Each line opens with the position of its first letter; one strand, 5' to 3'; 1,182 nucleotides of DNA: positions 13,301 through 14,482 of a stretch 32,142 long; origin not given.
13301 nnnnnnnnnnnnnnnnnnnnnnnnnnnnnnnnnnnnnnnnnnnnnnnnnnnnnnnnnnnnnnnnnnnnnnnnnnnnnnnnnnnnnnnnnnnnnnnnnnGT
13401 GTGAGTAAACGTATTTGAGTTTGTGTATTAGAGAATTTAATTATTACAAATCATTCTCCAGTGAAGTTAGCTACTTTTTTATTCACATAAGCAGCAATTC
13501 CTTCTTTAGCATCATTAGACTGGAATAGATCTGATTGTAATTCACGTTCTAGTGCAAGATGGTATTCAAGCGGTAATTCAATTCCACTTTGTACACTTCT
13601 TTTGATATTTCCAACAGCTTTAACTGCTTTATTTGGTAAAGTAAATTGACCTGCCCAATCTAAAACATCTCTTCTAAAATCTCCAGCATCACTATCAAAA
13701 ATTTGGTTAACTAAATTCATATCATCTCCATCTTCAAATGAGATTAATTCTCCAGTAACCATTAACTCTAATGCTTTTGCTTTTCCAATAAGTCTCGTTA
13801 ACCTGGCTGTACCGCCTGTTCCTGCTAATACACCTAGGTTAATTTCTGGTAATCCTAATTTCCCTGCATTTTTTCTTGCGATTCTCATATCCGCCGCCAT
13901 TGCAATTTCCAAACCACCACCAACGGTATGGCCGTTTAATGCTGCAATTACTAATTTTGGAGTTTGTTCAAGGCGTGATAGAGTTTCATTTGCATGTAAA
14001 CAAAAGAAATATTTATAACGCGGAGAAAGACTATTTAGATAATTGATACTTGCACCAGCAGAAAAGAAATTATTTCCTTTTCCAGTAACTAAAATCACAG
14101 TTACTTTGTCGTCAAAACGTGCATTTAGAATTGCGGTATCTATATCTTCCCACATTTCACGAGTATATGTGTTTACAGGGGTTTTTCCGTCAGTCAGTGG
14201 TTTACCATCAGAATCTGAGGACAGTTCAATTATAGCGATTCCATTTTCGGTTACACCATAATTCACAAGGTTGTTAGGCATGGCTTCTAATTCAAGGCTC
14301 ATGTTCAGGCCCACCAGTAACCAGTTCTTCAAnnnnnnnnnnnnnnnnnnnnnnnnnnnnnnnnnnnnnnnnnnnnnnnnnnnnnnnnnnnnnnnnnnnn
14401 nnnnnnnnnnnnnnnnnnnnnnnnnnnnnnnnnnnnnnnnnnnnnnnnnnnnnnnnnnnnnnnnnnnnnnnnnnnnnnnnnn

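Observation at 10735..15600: Re-wired Box-like CoA-thioester epoxidase cluster: short BoxB-like diiron protein, half-length BoxC-like crotonase, non-BoxA flavoprotein, orphan, 3-hydroxyacyl-CoA dehydrogenase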

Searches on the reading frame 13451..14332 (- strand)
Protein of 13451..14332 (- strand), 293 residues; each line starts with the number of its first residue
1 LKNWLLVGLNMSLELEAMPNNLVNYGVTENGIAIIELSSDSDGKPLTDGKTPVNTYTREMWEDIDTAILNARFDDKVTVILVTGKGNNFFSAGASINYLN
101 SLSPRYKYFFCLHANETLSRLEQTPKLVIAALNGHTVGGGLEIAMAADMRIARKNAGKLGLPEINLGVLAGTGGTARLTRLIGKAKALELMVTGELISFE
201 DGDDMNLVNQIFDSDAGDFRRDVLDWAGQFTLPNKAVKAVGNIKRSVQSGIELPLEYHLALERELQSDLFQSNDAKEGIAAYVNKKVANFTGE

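Call 3: search_protein_families(library=pfam, proteins=[window:13451-14332:-], max_evalue=0.01)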
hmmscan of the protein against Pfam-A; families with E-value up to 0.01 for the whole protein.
window:13451-14332:- (293 aa): 2 families
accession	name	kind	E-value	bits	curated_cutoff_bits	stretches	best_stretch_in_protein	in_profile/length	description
PF00378.25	ECH_1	-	2.8e-44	151.8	27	1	51-292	15-250/251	Enoyl-CoA hydratase/isomerase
PF16113.10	ECH_2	-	8.6e-22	78.5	27.2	1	53-215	12-175/335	Enoyl-CoA hydratase/isomerase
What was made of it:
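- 13451..14302 (-): ECH1: single-domain crotonase (283 aa) with both catalytic Glu (E132 and E153 in 283-aa numbering). It is the closest single-domain relative of the BoxC N-terminal domain and the conserved partner of short BoxB. PF00378 (call 3).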

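Call 4: search_protein_families(library=ncbifam, proteins=[window:13451-14332:-], max_evalue=0.01)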
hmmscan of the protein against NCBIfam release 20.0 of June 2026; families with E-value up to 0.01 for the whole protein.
window:13451-14332:- (293 aa): 73 families (the best 25 are shown)
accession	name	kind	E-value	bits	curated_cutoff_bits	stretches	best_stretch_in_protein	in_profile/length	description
NF005803.0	PRK07658.1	equivalog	9.9e-51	172.6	313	1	49-292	18-256/257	enoyl-CoA hydratase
NF006007.0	PRK08138.1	subfamily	7.5e-46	156.6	355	1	54-292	30-260/261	enoyl-CoA hydratase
NF004475.0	PRK05809.1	subfamily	1.3e-45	155.9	394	1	53-291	25-258/260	short-chain-enoyl-CoA hydratase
NF006566.0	PRK09076.1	subfamily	7.5e-45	153.6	286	1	46-290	18-257/260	enoyl-CoA hydratase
NF005802.0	PRK07657.1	equivalog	5.5e-42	144.1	363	1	52-293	24-260/260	enoyl-CoA hydratase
NF004517.0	PRK05862.1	equivalog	8.8e-42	143.4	396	1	53-291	25-255/257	enoyl-CoA hydratase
NF051848.1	EnCoAHydtEchA19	equivalog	6.6e-40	137.3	400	1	54-292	22-257/258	enoyl-CoA hydratase EchA19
NF007239.0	PRK09674.1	equivalog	1.6e-38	132.7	371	1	54-292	26-256/257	2,3-dehydroadipyl-CoA hydratase PaaF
NF004634.0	PRK05980.1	equivalog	7.8e-33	113.9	375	1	71-290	42-260/263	crotonase/enoyl-CoA hydratase family protein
NF004781.0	PRK06127.1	subfamily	1.3e-32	113.5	291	1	53-292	32-268/269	enoyl-CoA hydratase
NF046063.1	oxepin_alt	equivalog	3.4e-32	111.9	300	1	54-287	22-252/254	oxepin-CoA hydrolase, alternative type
TIGR02280.1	PaaB1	equivalog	4.7e-32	111.5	345.15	1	53-293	20-256/256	2-(1,2-epoxy-1,2-dihydrophenyl)acetyl-CoA isomerase PaaG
NF008363.0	PRK11154.1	equivalog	1.8e-31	109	869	1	51-211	26-188/708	fatty acid oxidation complex subunit alpha FadJ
NF042430.2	EnCoAhydt_DpgD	equivalog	4.5e-31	108.2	400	1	54-292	19-257/258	enoyl-CoA-hydratase DpgD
NF006100.0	PRK08252.1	subfamily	3.3e-30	105.5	282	1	54-293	25-254/254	crotonase/enoyl-CoA hydratase family protein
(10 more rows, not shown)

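Call 13: search_solved_structures(query=window:13451-14332:-, max_evalue=1e-10)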
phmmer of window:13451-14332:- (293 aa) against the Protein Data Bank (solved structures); distinct sequences matched with E-value up to 1e-10: 109 (the best 60 are shown).
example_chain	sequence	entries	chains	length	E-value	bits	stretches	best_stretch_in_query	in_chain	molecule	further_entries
2ppy_A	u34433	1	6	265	1.6e-63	217.9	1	53-292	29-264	Enoyl-CoA hydratase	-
5zai_A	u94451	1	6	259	3e-45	158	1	53-292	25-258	3-hydroxypropionyl-coenzyme A dehydratase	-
6lvp_A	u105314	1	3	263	2.1e-36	128.9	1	54-292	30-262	Enoyl-CoA hydratase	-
3pea_A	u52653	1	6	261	1.4e-34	123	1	49-292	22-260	Enoyl-CoA hydratase/isomerase family protein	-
2pbp_A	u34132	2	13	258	6.9e-34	120.7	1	53-292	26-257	Enoyl-CoA hydratase subunit I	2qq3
5xzd_A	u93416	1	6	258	2.8e-33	118.7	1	53-291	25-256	Enoyl-CoA hydratase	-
5z7r_A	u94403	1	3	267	1.8e-32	116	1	53-286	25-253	Short-chain-enoyl-CoA hydratase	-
7eum_C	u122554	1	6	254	3.9e-32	114.9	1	60-286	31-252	Enoyl-CoA hydratase/isomerase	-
1ey3_A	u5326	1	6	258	2.8e-31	112.2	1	53-291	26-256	ENOYL-COA HYDRATASE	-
1mj3_A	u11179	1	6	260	2.8e-31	112.1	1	53-291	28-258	ENOYL-COA HYDRATASE, MITOCHONDRIAL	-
1dub_A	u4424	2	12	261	2.9e-31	112.1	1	53-291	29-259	2-ENOYL-COA HYDRATASE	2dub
9rgq_A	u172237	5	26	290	4e-31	111.6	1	53-291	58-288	Enoyl-CoA hydratase, mitochondrial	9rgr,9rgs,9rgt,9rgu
9qwv_A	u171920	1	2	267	5.4e-31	111.2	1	53-291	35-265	Enoyl-CoA hydratase, mitochondrial, putative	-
8zru_A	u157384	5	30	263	8.6e-31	110.5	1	60-291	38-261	Enoyl-CoA hydratase, mitochondrial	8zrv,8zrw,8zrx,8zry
2hw5_A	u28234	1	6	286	2.3e-30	109.1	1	61-291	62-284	Enoyl-CoA hydratase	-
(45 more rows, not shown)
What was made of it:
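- ECH1's own best hits after 2ppy are ordinary enoyl-CoA or 3-hydroxypropionyl-CoA hydratases (call 13). ECH1 keeps both hydratase Glu and resembles short-chain hydratases (call 13).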

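Call 71: search_solved_structures(query=window:13451-14302:-, max_evalue=1e-40, show_alignments=2)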
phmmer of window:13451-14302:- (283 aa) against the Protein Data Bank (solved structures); distinct sequences matched with E-value up to 1e-40: 2.
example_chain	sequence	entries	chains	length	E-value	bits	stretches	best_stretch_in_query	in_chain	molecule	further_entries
2ppy_A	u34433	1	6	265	1.4e-63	218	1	43-282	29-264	Enoyl-CoA hydratase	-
5zai_A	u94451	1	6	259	2.7e-45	158.1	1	43-282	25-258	3-hydroxypropionyl-coenzyme A dehydratase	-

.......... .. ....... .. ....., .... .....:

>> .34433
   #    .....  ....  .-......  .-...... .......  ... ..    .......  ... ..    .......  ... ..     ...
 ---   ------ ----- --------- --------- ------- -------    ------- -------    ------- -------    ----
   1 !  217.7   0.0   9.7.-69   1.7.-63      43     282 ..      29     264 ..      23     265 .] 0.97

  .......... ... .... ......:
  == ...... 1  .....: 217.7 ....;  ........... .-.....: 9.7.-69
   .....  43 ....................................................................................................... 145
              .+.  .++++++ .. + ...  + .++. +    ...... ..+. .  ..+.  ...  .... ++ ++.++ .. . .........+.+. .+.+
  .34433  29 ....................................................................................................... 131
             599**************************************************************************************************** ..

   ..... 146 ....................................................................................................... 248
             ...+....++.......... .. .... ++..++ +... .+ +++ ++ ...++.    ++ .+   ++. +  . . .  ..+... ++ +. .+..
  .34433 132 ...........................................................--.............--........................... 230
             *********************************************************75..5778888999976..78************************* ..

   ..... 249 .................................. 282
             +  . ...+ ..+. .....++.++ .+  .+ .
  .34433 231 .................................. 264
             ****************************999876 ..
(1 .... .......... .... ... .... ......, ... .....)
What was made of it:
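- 13451..14302 (-): 2ppy scores 218 bits (call 71).
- ECH1 is about 50% identical to 2ppy (call 71).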

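Call 86: search_dna_similar(query=window:13451-14302:-, collection=plasmids, mode=protein, max_rows=12, max_evalue=1e-30)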
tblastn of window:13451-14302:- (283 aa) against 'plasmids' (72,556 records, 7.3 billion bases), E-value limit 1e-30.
Records with a match: 80; places in all: 84; records where one place covers at least 80% of the query: 77.
Best place of each record, by identity: <60% 80.
By first word of the organism name: Bacillus 42; Thermus 7; Haladaptatus 3; Burkholderia 2; Sinorhizobium 2; Haloterrigena 2; Halalkalicoccus 2; Pseudomonas 1; Priestia 1; Halorubrum 1; and 17 more.
By predicted mobility (MOB-suite, as given by PLSDB): non-mobilizable 71; conjugative 8; mobilizable 1.
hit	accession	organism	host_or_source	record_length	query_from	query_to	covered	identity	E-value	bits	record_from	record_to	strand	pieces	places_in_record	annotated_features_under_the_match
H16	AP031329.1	Thermus thermophilus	-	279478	24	282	92%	40.2%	2e-49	181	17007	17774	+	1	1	enoyl-CoA hydratase/isomerase family protein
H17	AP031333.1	Thermus thermophilus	-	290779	24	282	92%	40.2%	2e-49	181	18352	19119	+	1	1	enoyl-CoA hydratase/isomerase family protein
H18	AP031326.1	Thermus thermophilus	-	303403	24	282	92%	40.2%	2e-49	181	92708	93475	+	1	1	enoyl-CoA hydratase/isomerase family protein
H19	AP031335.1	Thermus thermophilus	-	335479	24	282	92%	40.2%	2e-49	181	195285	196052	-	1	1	enoyl-CoA hydratase/isomerase family protein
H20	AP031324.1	Thermus thermophilus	-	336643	24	282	92%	40.2%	2e-49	181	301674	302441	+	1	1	enoyl-CoA hydratase/isomerase family protein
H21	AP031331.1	Thermus thermophilus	-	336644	24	282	92%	40.2%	2e-49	181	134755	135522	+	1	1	enoyl-CoA hydratase/isomerase family protein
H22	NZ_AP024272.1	Thermus thermophilus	-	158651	24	282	92%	39.0%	2e-48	179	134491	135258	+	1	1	enoyl-CoA hydratase-related protein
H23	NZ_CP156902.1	Pseudomonas kurunegalensis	Homo sapiens,stool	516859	19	283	94%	35.5%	1e-34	139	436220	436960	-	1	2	enoyl-CoA hydratase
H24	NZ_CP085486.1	Priestia aryabhattai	Tobacco,Cell culture,Seed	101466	18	283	94%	35.1%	2e-35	141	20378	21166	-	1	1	enoyl-CoA hydratase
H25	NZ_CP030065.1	Halorubrum sp. PV6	salt water,water sample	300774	1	276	98%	33.6%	1e-31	130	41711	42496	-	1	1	enoyl-CoA hydratase-related protein | 3-hydroxyacyl-CoA dehydrogenase family protein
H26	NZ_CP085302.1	Haladaptatus pallidirubidus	cell culture,saline soil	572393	40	282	86%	38.0%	1e-42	162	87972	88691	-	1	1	enoyl-CoA hydratase/isomerase family protein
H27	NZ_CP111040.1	Haladaptatus caseinilyticus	cell culture,sediment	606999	40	282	86%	38.0%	2e-42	162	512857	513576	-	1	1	enoyl-CoA hydratase/isomerase family protein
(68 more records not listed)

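Call 93: get_annotated_region(hit=H16, flank=7000)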
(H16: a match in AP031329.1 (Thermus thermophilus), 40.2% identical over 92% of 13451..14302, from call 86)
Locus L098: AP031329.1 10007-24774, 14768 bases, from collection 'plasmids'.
description: Thermus thermophilus TF24 plasmid pTF24b DNA, complete sequence
organism: Thermus thermophilus (NCBI taxid 274)
taxonomy: Bacteria; Deinococcota; Deinococci; Thermales; Thermaceae; Thermus; Thermus thermophilus
host: -; source: -; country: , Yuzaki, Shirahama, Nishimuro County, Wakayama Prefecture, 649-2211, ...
typing (MOB-suite, as given by PLSDB): non-mobilizable; replicon rep_cluster_1121
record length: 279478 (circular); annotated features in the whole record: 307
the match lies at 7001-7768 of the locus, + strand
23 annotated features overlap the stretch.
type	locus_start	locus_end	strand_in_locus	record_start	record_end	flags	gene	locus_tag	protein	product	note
CDS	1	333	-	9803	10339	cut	-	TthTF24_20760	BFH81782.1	hypothetical protein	-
CDS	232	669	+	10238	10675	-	-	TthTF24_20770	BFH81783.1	hypothetical protein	-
CDS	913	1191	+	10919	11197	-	-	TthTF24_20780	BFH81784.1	hypothetical protein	-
CDS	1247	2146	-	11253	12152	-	-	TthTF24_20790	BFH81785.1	branched-chain amino acid ABC transporter permease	-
CDS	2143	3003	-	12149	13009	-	-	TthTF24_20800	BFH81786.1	hypothetical protein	-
CDS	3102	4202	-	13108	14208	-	-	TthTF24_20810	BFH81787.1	transposase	-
CDS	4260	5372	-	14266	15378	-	-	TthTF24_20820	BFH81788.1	ABC transporter substrate-binding protein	-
CDS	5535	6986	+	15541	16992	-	-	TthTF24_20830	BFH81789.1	aldehyde dehydrogenase family protein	-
CDS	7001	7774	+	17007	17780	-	-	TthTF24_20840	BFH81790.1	enoyl-CoA hydratase/isomerase family protein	-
CDS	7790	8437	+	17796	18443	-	-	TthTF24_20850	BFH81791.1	TetR/AcrR family transcriptional regulator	-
CDS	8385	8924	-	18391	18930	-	-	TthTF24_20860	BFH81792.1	hypothetical protein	-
CDS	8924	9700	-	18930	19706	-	-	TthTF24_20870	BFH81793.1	enoyl-CoA hydratase-related protein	-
CDS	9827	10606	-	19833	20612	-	paaC_2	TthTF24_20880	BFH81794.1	phenylacetate-CoA oxygenase subunit PaaC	-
CDS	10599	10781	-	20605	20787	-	-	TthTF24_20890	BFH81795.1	hypothetical protein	-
CDS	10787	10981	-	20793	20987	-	-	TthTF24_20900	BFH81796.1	hypothetical protein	-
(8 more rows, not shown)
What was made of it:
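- A 40% ECH1 homologue in Thermus sits with an aldehyde dehydrogenase beside a paaA/paaC epoxidase cluster (call 93). An ECH1 homologue sits beside paaA_2 in Thermus (call 93).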
